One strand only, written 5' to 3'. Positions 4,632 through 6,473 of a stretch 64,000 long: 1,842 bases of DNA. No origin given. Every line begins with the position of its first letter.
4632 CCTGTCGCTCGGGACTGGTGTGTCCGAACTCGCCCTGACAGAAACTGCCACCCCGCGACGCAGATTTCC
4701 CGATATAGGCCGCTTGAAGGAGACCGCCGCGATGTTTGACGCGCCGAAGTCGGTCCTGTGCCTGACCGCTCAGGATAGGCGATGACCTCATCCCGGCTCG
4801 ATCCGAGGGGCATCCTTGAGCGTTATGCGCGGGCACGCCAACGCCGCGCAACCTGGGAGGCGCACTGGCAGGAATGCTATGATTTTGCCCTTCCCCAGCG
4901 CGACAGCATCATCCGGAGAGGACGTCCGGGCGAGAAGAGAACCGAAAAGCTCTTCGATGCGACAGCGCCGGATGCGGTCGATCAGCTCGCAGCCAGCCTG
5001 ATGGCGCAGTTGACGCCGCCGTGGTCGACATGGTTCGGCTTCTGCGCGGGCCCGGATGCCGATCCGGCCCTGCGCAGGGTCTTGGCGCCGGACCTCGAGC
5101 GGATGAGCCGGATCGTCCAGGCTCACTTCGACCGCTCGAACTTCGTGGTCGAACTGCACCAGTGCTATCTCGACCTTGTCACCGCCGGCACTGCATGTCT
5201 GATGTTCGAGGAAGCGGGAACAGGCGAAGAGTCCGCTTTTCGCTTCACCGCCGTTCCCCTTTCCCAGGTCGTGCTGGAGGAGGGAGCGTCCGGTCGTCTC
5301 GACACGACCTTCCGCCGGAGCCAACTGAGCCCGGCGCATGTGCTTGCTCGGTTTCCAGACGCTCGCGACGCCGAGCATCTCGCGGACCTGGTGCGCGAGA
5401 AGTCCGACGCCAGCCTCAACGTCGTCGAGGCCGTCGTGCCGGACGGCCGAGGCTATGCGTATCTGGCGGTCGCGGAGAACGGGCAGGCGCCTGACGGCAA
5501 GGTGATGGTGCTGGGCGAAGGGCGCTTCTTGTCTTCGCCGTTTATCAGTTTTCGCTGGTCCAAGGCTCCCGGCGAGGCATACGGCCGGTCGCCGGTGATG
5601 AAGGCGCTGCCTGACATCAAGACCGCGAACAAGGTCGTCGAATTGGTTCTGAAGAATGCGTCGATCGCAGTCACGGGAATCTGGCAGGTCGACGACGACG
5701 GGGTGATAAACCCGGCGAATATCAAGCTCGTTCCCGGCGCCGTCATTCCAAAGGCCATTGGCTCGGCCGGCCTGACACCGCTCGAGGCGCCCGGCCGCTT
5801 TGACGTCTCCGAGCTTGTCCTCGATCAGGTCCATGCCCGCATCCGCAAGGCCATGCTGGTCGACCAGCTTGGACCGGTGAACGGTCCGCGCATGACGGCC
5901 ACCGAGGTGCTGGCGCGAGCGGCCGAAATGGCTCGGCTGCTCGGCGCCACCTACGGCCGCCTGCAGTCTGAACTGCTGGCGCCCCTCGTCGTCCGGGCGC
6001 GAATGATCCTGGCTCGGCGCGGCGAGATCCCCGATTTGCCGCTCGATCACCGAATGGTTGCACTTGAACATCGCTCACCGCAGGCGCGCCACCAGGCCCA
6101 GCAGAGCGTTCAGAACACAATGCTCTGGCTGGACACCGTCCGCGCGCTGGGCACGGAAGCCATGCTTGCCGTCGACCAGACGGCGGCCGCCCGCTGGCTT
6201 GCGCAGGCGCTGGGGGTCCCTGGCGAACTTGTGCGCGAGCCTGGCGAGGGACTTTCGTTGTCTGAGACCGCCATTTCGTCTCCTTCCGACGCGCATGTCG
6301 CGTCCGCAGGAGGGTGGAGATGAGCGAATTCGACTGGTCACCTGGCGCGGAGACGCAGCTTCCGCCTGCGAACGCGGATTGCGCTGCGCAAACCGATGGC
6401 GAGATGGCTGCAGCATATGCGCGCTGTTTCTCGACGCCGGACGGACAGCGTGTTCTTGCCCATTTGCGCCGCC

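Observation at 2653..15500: T7-order head/neck/packaging module stranded in an origin-proximal core region, lacking integration, replication, ejection and fibre genes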

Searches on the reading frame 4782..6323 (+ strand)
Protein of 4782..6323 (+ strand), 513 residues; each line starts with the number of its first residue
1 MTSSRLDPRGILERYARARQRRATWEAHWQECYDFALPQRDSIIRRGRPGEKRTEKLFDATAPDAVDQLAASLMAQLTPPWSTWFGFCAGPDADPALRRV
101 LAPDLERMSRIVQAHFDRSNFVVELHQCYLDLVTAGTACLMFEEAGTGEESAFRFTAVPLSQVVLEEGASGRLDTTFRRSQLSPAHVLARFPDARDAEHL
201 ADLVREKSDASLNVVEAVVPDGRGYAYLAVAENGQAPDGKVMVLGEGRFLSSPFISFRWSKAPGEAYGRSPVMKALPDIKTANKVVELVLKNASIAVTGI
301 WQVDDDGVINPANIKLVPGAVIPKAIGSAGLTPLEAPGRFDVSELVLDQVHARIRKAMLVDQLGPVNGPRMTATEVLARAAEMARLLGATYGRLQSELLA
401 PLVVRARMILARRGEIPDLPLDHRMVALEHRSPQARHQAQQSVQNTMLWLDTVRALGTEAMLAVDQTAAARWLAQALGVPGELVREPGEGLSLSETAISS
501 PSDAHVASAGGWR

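Call 7: search_protein_families(library=pfam, proteins=[window:4782-6323:+], max_evalue=0.01)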
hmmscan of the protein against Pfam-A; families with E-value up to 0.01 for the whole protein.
window:4782-6323:+ (513 aa): 1 family
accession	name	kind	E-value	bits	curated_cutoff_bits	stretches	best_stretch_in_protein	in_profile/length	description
PF12236.14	Head-tail_con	-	1.7e-135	452.6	27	1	11-483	4-488/489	Bacteriophage head to tail connecting protein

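Call 10: find_encoding_contigs(protein=window:4782-6323:+, flank=10000, max_places=10)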
Protein window:4782-6323:+ (513 aa): no gene with exactly this product is on record in the collection.

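Call 11: search_dna_similar(query=window:4782-6323:+, collection=phages, mode=protein, max_rows=30)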
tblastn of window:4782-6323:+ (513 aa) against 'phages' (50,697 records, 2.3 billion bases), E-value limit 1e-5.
Records with a match: 1686; places in all: 1687; records where one place covers at least 80% of the query: 240.
Best place of each record, by identity: <60% 1686.
By first word of the organism name: Klebsiella 434; Escherichia 272; Pseudomonas 161; Vibrio 141; Salmonella 100; Yersinia 87; Pelagibacter 54; Prochlorococcus 28; Ralstonia 26; Enterobacter 25; and 58 more.
By host as written in the record: - 340; Klebsiella pneumoniae 223; Escherichia coli 95; Yersinia pestis 38; Vibrio cholerae 30; Klebsiella pneumoniae 135080 30; Salmonella enterica subsp. enterica serovar Typhi 29; Candidatus Pelagibacter ubique HTCC1062 26; and 397 more.
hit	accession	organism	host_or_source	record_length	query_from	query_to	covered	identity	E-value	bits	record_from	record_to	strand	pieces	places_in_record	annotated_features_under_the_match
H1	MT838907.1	Bacteriophage sp.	human fecal samples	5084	11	489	93%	54.6%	2e-173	536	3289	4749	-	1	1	record has no annotation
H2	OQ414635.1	Pelagibacter phage EXVC031P Hodr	Candidadtus Pelagibacter sp. HTCC1062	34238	4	487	94%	35.6%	1e-91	311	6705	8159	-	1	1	hypothetical protein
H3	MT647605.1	Pelagibacter phage Lederberg EXVC029P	Candidatus Pelagibacter ubique HTCC1062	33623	9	485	93%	33.7%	9e-68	242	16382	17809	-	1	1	putative head-tail connector protein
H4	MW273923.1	Pelagibacter phage HTVC035P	Candidatus Pelagibacter sp. HTCC1062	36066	9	489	94%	32.9%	4e-65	234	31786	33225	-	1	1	head-tail connector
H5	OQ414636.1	Pelagibacter phage EXVC032P Baldr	Candidadtus Pelagibacter sp. HTCC1062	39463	11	495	95%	32.5%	6e-66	237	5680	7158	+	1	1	head-tail connector protein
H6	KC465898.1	Pelagibacter phage HTVC010P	Candidatus Pelagibacter ubique HTCC1062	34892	9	485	93%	32.2%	8e-61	222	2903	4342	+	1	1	head-tail connector protein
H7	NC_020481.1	Pelagibacter phage HTVC010P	Candidatus Pelagibacter ubique HTCC1062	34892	9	485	93%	32.2%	8e-61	222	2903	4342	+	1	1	head-tail adaptor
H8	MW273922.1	Pelagibacter phage HTVC034P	Candidatus Pelagibacter sp. HTCC1062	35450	9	485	93%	32.0%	1e-58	215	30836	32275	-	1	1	head-tail connector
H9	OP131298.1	Pelagibacter phage Skadi-11 EXVC111P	Candidatus Pelagibacter ubique HTCC1062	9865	9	480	92%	32.2%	2e-54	259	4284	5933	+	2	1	head-tail connector/portal protein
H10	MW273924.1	Pelagibacter phage HTVC100P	Candidatus Pelagibacter sp. HTCC7211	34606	9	485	93%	31.8%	3e-62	226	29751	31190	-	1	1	head-tail connector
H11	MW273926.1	Pelagibacter phage HTVC204P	Candidatus Pelagibacter sp. FZCC0015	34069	9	489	94%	31.5%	3e-63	229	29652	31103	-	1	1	head-tail connector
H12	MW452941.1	Methylophilales phage MEP301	Methylophilales bacterium FZCC2181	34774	5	489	95%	31.1%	8e-68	242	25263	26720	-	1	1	head-tail connector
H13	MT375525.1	Pelagibacter phage Greip EXVC021P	Candidatus Pelagibacter ubique HTCC1062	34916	9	489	94%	31.3%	2e-62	226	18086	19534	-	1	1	head-tail connector protein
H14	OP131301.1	Pelagibacter phage Skadi-4 EXVC104P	Candidatus Pelagibacter ubique HTCC1062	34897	9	485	93%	31.3%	8e-59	216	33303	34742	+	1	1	similar to head-tail connector/portal protein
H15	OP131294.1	Pelagibacter phage Skadi-6 EXVC106P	Candidatus Pelagibacter ubique HTCC1062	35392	9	485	93%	31.3%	8e-59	216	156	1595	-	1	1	similar to head-tail connector/portal protein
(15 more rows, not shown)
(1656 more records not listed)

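Call 12: find_homologous_proteins(query=window:4782-6323:+, max_evalue=1e-20)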
Query window:4782-6323:+ (513 aa): 4607 proteins with E <= 1e-20 among 8000 candidates; the best 120 are listed.
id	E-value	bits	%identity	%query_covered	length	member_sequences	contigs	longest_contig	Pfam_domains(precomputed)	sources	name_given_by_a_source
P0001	0.0e+0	1140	100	100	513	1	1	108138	PF12236.15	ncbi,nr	ncbi:MAG: head-tail connector protein [Rhodospirillales bacterium]|nr:head-tail connector protein [R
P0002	7.0e-279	944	85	96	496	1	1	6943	PF12236.15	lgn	-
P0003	2.8e-271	919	85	95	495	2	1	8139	PF12236.15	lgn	-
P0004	1.2e-264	897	82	96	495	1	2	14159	PF12236.15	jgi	jgi:hypothetical protein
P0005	1.4e-259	880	79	95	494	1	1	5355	PF12236.15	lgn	-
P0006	6.0e-257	872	81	94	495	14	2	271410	PF12236.15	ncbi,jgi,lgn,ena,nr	ncbi:MAG TPA: portal protein [Rhodospirillales bacterium]|nr:portal protein [Rhodospirillales bacter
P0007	2.3e-255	866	81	94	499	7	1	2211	PF12236.15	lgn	-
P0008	2.5e-254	863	80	94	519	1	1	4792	PF12236.15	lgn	-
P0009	3.1e-253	859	79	94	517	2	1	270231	PF12236.15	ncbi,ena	-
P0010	2.0e-251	853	80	94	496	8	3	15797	PF12236.15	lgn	-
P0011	8.5e-248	841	78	95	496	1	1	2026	PF12236.15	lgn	-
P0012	2.0e-247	840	78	96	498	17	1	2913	PF12236.15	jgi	jgi:hypothetical protein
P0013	7.4e-234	795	71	99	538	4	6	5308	PF12236.15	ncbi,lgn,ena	-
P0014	1.9e-231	787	72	94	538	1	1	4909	PF12236.15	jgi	jgi:hypothetical protein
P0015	4.0e-231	786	72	94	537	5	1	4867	PF12236.15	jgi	jgi:hypothetical protein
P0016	6.1e-231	786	71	94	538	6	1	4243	PF12236.15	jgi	jgi:hypothetical protein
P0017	8.2e-231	785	68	98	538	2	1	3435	PF12236.15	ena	-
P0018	1.6e-230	784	72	94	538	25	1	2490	PF12236.15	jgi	jgi:hypothetical protein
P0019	1.7e-225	768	72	94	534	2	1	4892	PF12236.15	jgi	jgi:Bacteriophage head to tail connecting protein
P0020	1.0e-222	759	69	96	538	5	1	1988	PF12236.15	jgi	jgi:hypothetical protein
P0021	1.7e-222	758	68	98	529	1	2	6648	PF12236.15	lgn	-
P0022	3.5e-222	757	71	95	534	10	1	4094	PF12236.15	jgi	jgi:Bacteriophage head to tail connecting protein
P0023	5.4e-222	756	71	94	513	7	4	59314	PF12236.15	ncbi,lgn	-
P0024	1.5e-221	755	70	95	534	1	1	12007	PF12236.15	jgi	jgi:Bacteriophage head to tail connecting protein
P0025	2.4e-221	754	71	93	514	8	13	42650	PF12236.15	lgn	-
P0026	1.1e-220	752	70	95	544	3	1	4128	PF12236.15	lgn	-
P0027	2.9e-219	747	70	94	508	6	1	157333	PF12236.15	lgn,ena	-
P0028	4.3e-219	747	68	98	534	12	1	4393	PF12236.15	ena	-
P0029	4.4e-219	747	69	96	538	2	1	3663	PF12236.15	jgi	-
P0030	5.8e-219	746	70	94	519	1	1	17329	PF12236.15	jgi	jgi:hypothetical protein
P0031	7.1e-219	746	70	94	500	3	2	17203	PF12236.15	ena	-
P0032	1.6e-218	745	67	98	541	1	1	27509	PF12236.15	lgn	-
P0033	1.6e-218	745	70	95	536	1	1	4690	PF12236.15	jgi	jgi:head-to-tail connecting protein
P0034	2.5e-218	744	70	95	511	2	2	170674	PF12236.15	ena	-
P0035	3.4e-218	744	70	92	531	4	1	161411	PF12236.15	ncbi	-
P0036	3.6e-218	744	70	94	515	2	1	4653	PF12236.15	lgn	-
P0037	3.9e-218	743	68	94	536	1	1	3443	PF12236.15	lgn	-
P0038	4.4e-218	743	71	93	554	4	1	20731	PF12236.15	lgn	-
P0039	7.2e-218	743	70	94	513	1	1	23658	PF12236.15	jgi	jgi:hypothetical protein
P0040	1.4e-217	742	68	95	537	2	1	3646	PF12236.15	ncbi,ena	-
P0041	2.2e-217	741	69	94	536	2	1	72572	PF12236.15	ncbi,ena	-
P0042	3.0e-217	741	72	93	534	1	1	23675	PF12236.15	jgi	jgi:hypothetical protein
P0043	3.9e-217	740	65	99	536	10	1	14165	PF12236.15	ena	-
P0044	4.3e-217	740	71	94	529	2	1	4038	PF12236.15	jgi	jgi:hypothetical protein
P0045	4.8e-217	740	68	95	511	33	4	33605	PF12236.15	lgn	-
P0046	2.5e-216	738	69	99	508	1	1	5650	PF12236.15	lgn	-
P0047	2.9e-216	737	69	94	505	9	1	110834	PF12236.15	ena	-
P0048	3.2e-216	737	69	94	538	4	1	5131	PF12236.15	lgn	-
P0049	3.7e-216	737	69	94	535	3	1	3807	PF12236.15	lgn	-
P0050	4.0e-216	737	67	97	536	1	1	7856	PF12236.15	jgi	jgi:hypothetical protein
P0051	4.9e-216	737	69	94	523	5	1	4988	PF12236.15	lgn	-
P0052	5.4e-216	736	69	94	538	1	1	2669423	PF12236.15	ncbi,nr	ncbi:MAG: head-tail connector protein [Rhodospirillales bacterium]|nr:head-tail connector protein [R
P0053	5.7e-216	736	67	98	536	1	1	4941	PF12236.15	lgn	-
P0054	6.3e-216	736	68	94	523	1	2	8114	PF12236.15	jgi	-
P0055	7.0e-216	736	69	95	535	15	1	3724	PF12236.15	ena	-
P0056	4.3e-215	733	69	93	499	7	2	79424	PF12236.15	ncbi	ncbi:MAG: portal protein [Rhodospirillales bacterium]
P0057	6.7e-215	733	68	95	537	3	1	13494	PF12236.15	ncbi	-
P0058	7.0e-215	733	68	94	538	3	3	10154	PF12236.15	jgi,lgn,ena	-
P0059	7.3e-215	733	70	93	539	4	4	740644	PF12236.15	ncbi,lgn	ncbi:MAG: portal protein [Rhodospirillales bacterium]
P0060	1.3e-214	732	68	95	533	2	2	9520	PF12236.15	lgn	-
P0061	1.4e-214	732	69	93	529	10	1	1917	PF12236.15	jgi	jgi:hypothetical protein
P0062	1.9e-214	731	69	95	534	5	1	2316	PF12236.15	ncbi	-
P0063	2.7e-214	731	69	93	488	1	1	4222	PF12236.15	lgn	-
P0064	3.7e-214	730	69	95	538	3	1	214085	PF12236.15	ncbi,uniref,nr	ncbi:portal protein [Shumkonia mesophila]|uniref:portal protein n=1 Tax=Shumkonia mesophila TaxID=28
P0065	4.3e-214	730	69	93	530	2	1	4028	PF12236.15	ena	-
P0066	4.4e-214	730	67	97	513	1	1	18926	PF12236.15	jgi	-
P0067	4.6e-214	730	66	96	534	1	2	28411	PF12236.15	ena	-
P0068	1.0e-213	729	69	93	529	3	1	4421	PF12236.15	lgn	-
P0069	1.0e-213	729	68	94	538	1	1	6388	PF12236.15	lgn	-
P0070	1.1e-213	729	68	95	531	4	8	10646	PF12236.15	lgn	-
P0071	1.3e-213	729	67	98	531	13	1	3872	PF12236.15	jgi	jgi:hypothetical protein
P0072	1.5e-213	728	68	95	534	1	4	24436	PF12236.15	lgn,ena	-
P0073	1.5e-213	728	68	93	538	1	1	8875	PF12236.15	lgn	-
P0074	2.4e-213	728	68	99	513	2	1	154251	PF12236.15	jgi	-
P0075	2.4e-213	728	67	94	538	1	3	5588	PF12236.15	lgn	-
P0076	3.0e-213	727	68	94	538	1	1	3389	PF12236.15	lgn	-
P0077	3.1e-213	727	69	94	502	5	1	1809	PF12236.15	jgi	jgi:hypothetical protein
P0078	3.2e-213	727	66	96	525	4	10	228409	PF12236.15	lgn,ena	-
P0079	1.2e-212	725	69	93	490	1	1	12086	PF12236.15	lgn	-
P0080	1.9e-212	725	68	94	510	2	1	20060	PF12236.15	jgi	-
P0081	2.5e-212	724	67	94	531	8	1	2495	PF12236.15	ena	-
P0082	2.7e-212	724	65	96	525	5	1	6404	PF12236.15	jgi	-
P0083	2.9e-212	724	68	94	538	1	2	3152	PF12236.15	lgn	-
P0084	7.5e-212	723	66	95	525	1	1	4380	PF12236.15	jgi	jgi:hypothetical protein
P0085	1.1e-211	722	66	95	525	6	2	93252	PF12236.15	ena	-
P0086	1.7e-211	722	68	93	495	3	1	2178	PF12236.15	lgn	-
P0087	1.8e-211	721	66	94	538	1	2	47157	PF12236.15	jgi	jgi:Bacteriophage head to tail connecting protein.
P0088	2.8e-211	721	66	94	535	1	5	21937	PF12236.15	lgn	-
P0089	4.4e-211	720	67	93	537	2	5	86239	PF12236.15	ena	-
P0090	4.4e-211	720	66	97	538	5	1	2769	PF12236.15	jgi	jgi:hypothetical protein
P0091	6.2e-211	720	67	93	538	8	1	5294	PF12236.15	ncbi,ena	-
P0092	8.2e-211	719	67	94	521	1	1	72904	PF12236.15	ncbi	ncbi:MAG: portal protein [Magnetospirillum sp. WYHS-4]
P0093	1.1e-210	719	69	93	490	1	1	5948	PF12236.15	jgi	-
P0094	2.5e-210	718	66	96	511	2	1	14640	PF12236.15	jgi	jgi:hypothetical protein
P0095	2.5e-210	718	67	94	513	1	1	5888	PF12236.15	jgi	-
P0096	4.9e-210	717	68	93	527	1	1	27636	PF12236.15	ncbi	-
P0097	6.4e-210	716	67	94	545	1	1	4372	PF12236.15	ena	-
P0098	1.2e-209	716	65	94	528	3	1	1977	PF12236.15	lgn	-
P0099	3.1e-209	714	68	93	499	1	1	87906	PF12236.15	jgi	jgi:hypothetical protein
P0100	7.2e-209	713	65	95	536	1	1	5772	PF12236.15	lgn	-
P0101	8.0e-209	713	66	94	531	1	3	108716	PF12236.15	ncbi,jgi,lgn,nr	ncbi:MAG: head-tail connector protein [Rhodospirillales bacterium]|nr:head-tail connector protein [R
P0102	1.2e-208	712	65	94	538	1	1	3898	PF12236.15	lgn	-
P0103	1.5e-208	712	67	92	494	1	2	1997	PF12236.15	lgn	-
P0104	1.6e-208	712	67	94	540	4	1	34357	PF12236.15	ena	-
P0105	2.6e-208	711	67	94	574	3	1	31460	PF12236.15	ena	-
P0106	5.9e-208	710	68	95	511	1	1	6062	PF12236.15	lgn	-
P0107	7.4e-208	710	65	94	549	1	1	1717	PF12236.15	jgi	jgi:hypothetical protein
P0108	9.8e-208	709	65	94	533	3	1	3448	PF12236.15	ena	-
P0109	9.8e-208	709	67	94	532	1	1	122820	PF12236.15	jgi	-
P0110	1.3e-207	709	67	93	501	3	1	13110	PF12236.15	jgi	jgi:hypothetical protein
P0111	1.5e-207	709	66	95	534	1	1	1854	PF12236.15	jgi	-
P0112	1.5e-207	709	65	94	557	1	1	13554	PF12236.15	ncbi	-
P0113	5.1e-207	707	67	94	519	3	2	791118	PF12236.15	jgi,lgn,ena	-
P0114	7.2e-207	706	65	95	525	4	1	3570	PF12236.15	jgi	jgi:hypothetical protein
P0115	1.1e-206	706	68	93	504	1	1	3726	PF12236.15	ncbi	-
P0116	1.1e-206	706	65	94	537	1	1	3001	PF12236.15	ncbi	-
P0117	1.2e-206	706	64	97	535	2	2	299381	PF12236.15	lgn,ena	-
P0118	3.4e-206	704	67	91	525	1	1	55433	PF12236.15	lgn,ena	-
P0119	6.1e-206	703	68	90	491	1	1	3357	PF12236.15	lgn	-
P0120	1.7e-205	702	67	94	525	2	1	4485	PF12236.15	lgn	-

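Call 14: find_related_loci(query=A1, collection=genome_contigs, flank=10000)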
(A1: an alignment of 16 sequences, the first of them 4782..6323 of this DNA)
Query A1 (513 aa) in genome_contigs; peptide patterns used: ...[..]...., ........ (x = any residue, [..] = any of these).
599 stretches matched a pattern (row limit reached: there are more); 563 encode a relative of the query (tblastn E <= 1e-3); the best 80 are kept; 80 distinct loci.
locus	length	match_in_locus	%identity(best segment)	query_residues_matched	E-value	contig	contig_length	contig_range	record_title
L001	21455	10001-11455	78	1-486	0e+0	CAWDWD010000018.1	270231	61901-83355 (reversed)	MAG: uncultured Alphaproteobacteria bacterium isolate MFD05684.bin.1.50 genome assembly, contig: contig_5872, whole geno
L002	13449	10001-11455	79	1-486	0e+0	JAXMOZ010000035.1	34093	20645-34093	MAG: Rhodospirillales bacterium isolate bin56 NODE_913_length_34093_cov_183.514868, whole genome shotgun sequence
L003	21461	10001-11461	70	1-487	0e+0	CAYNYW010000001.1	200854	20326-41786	MAG TPA_asm: uncultured Defluviicoccus sp. isolate binchicken_co326_179 genome assembly, contig: NODE_6_length_200854_co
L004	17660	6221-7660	71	6-485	0e+0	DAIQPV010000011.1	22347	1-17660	MAG TPA_asm: Rhodospirillales bacterium isolate CTOTU24504 NODE_1360_length_22347_cov_4.486856, whole genome shotgun seq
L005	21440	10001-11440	68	6-485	0e+0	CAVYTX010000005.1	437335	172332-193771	MAG: uncultured Alphaproteobacteria bacterium isolate MFD05684.bin.1.360 genome assembly, contig: contig_5931, whole gen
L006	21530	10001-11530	69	9-511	0e+0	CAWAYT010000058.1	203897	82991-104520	MAG: uncultured Alphaproteobacteria bacterium isolate MFD08079.bin.2.6 genome assembly, contig: contig_8879, whole genom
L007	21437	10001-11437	70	9-487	0e+0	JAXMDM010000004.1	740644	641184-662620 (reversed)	MAG: Rhodospirillales bacterium isolate STL-PRO36 C1.175.fa-4, whole genome shotgun sequence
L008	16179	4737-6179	69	6-485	0e+0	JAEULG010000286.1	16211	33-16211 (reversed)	MAG: Rhodospirillales bacterium isolate new MAG-115 k141_415943, whole genome shotgun sequence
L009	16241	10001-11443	68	6-486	0e+0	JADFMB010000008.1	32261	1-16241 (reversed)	MAG: Proteobacteria bacterium isolate B56T1B8 B56T1B8_NODE1987, whole genome shotgun sequence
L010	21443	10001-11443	71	6-485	0e+0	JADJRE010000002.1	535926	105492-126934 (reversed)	MAG: Rhodospirillales bacterium isolate Fred_18-Q3-R57-64_MAXAC.378 tig00007361-10-5358030, whole genome shotgun sequenc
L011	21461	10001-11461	69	1-487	0e+0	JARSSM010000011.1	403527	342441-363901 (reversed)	MAG: Defluviicoccus sp. isolate SCELSE-4-Def NODE_30_length_403527_cov_17.823103, whole genome shotgun sequence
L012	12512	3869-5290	68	1-474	0e+0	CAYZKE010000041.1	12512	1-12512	MAG TPA_asm: uncultured Loktanella sp. isolate binchicken_co405_99 genome assembly, contig: NODE_7574_length_12512_cov_4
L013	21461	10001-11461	69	1-487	0e+0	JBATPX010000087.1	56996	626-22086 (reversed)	MAG: Defluviicoccus sp. isolate MFD10501_ilm_asm_bin11 k127_67932, whole genome shotgun sequence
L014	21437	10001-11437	67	8-486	0e+0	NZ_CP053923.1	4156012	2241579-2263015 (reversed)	Defluviicoccus vanus strain Ben 114 chromosome, complete genome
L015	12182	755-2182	68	9-486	0e+0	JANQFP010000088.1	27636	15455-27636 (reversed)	MAG: Rhodospirillales bacterium isolate PL23a_bin.98 k99_3888514, whole genome shotgun sequence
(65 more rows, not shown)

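Call 19: find_encoding_contigs(protein=P0009, flank=10000, max_places=2)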
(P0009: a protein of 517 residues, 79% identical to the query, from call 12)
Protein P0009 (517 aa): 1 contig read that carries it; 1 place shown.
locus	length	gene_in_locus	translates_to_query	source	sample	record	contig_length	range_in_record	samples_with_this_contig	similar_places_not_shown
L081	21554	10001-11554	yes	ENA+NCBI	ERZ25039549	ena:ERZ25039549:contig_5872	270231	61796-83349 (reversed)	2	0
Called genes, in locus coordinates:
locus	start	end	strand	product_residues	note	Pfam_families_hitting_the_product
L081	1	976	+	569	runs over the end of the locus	PF01921:tRNA-synt_1f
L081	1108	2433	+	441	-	PF02667:SCFA_trans, PF03806:ABG_transport (weak)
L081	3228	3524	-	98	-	PF04892:VanZ-LLP1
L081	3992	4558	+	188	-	PF01814:Hemerythrin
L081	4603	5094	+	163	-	PF00383:dCMP_cyt_deam_1, PF14437:MafB19-deam, PF14439:Bd3614-deam (weak)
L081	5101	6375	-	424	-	PF02844:GARS_N, PF01071:GARS_A, PF02786:CPSase_L_D2 (weak), PF02655:ATP-grasp_3, PF02843:GARS_C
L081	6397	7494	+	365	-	PF13742:tRNA_anti_2, PF01336:tRNA_anti-codon, PF02601:Exonuc_VII_L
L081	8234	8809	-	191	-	PF00717:Peptidase_S24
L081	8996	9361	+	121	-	-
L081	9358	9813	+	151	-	-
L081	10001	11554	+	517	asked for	PF12236:Head-tail_con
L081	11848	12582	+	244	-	PF05396:Phage_T7_Capsid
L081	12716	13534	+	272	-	PF19821:Phage_capsid_2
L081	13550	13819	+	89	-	-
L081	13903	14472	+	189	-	-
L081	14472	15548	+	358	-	-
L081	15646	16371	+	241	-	-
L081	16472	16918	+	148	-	-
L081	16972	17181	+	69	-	-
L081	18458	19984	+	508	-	-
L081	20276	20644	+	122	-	PF07750:GcrA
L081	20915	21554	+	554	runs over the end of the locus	PF11721:Malectin, PF12819:Malectin_like (faint), PF19076:CshA_repeat (faint), PF00028:Cadherin (weak), PF00801:PKD (faint), PF17963:Big_9 (weak), PF00028:Cadherin, PF11721:Malectin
